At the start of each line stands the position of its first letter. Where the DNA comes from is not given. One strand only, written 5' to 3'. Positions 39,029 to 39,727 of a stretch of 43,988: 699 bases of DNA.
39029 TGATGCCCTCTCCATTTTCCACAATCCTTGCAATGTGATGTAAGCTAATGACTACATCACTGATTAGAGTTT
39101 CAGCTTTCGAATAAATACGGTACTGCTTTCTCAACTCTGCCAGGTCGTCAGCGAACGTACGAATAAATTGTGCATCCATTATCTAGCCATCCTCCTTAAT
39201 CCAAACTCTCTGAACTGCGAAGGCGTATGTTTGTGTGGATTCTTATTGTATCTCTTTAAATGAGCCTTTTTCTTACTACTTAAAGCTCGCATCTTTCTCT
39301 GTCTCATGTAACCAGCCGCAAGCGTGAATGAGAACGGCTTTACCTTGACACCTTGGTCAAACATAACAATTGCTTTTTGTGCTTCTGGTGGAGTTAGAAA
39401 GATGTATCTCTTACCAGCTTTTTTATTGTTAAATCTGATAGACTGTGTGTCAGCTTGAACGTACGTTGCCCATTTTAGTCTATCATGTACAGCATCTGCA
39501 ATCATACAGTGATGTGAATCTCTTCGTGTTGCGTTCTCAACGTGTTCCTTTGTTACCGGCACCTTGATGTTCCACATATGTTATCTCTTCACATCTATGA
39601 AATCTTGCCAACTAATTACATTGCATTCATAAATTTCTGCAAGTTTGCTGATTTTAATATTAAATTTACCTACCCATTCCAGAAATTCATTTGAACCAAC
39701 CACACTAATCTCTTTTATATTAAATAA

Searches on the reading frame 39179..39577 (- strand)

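Call 32: search_protein_families(library=pfam, proteins=[window:39179-39577:-], max_evalue=0.05)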
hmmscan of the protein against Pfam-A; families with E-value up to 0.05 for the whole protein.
window:39179-39577:- (132 aa): 0 families

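Call 111: search_protein_families(library=phrogs, proteins=[window:39179-39577:-], max_evalue=0.01)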
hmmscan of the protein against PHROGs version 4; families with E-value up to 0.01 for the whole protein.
window:39179-39577:- (132 aa): 1 family
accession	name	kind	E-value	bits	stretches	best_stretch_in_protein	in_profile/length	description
phrog_19191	-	unknown function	2.4e-08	35.3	1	5-86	2-84/91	-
